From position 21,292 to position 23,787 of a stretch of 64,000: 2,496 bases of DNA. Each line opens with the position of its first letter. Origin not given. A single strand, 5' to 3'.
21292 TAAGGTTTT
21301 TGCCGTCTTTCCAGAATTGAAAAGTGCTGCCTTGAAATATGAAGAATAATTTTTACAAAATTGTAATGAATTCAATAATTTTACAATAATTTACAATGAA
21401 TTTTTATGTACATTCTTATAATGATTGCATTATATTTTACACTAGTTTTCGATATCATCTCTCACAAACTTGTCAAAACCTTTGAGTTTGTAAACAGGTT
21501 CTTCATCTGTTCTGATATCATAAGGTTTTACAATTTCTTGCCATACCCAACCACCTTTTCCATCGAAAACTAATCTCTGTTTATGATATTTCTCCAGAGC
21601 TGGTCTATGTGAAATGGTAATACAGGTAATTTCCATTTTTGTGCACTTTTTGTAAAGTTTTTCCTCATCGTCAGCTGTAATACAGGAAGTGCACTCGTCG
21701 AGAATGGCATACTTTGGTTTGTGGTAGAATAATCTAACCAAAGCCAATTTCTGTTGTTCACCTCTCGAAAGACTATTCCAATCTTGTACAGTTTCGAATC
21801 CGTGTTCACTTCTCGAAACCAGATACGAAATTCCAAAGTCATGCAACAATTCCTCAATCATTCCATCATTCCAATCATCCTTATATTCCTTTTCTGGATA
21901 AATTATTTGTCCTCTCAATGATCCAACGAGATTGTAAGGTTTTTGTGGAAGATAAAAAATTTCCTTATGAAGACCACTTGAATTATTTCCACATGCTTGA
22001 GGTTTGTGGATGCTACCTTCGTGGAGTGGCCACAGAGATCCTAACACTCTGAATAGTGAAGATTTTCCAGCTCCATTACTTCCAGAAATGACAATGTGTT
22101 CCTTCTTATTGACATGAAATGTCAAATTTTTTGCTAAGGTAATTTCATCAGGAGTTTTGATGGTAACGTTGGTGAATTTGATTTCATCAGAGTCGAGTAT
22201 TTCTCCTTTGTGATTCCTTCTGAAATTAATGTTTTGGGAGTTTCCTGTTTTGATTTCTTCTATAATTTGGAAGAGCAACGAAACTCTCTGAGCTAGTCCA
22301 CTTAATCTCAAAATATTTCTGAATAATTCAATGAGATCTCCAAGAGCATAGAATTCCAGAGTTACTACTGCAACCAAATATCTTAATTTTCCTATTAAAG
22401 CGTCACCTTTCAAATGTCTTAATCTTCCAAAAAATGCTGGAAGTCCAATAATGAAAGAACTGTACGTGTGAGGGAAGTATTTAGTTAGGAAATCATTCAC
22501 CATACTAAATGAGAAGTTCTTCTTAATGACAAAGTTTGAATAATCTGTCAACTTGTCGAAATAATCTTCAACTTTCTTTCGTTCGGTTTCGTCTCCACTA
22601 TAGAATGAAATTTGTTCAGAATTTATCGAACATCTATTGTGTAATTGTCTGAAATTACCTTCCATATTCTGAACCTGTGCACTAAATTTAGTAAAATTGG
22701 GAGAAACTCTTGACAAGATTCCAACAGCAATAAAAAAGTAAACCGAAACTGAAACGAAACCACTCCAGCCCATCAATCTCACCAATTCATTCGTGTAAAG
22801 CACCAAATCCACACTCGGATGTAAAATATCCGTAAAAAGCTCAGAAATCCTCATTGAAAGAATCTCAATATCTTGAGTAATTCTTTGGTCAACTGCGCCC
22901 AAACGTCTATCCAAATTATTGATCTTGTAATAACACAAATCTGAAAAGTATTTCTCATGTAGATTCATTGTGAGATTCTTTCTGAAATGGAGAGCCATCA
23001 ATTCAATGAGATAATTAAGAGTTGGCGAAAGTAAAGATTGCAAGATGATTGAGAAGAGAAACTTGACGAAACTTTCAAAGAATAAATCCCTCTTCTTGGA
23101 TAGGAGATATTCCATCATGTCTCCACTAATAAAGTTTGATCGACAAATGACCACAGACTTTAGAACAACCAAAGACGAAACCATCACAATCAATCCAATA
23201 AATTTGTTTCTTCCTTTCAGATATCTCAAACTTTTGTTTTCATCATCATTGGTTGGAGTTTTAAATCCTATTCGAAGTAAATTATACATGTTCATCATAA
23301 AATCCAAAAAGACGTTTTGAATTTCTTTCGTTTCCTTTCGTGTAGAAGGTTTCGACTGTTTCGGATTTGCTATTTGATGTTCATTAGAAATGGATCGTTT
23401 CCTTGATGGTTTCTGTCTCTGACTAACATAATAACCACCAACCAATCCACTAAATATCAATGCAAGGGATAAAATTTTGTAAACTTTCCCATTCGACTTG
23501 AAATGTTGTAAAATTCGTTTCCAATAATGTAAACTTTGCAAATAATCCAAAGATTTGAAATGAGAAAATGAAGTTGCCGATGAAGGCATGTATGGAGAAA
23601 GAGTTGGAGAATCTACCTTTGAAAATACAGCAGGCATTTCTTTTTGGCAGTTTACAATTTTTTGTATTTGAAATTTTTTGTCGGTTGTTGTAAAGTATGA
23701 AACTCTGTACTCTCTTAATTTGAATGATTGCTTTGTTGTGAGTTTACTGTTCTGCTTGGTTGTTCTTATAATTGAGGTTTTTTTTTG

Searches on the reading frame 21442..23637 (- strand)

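Call 3: search_protein_families(library=pfam, proteins=[window:21442-23637:-], max_evalue=1)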
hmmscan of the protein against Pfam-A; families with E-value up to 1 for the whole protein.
window:21442-23637:- (731 aa): 13 families
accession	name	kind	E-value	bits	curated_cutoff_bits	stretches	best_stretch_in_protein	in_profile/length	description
PF06472.20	ABC_membrane_2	-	7.6e-66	222.7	24.4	1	146-402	13-269/269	ABC transporter transmembrane region 2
PF00005.33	ABC_tran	-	1.2e-19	71.8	25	1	503-651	2-137/137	ABC transporter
PF12775.13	AAA_7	-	0.0023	17.9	25.8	1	484-530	5-51/181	P-loop containing dynein motor region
PF13555.12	AAA_29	-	0.021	15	27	1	505-529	15-39/61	P-loop containing region of AAA domain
PF13304.12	AAA_21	-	0.026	15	27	1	516-536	3-26/304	AAA domain, putative AbiEii toxin, Type IV TA system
PF06414.18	Zeta_toxin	-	0.065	13.1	22.3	0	503-532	8-36/199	Zeta toxin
PF03193.22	RsgA_GTPase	-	0.075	13.3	30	1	502-552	97-146/174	RsgA GTPase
PF01580.24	FtsK_SpoIIIE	-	0.077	12.9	24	1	491-532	18-59/221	FtsK/SpoIIIE family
PF13514.12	AAA_27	-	0.097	12.7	22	1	503-535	17-49/206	AAA domain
PF13476.12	AAA_23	-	0.15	13.1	27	1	511-531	18-38/201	AAA domain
PF02463.25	SMC_N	-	0.18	11.6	40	1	511-530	23-42/220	RecF/RecN/SMC N terminal domain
PF20990.2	DUF2207_C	-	0.2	11.8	33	1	95-324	94-205/247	Predicted membrane protein (DUF2207) C-terminal domain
PF03721.20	UDPG_MGDP_dh_N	-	0.23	11.4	27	1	118-169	77-129/187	UDP-glucose/GDP-mannose dehydrogenase family, NAD binding domain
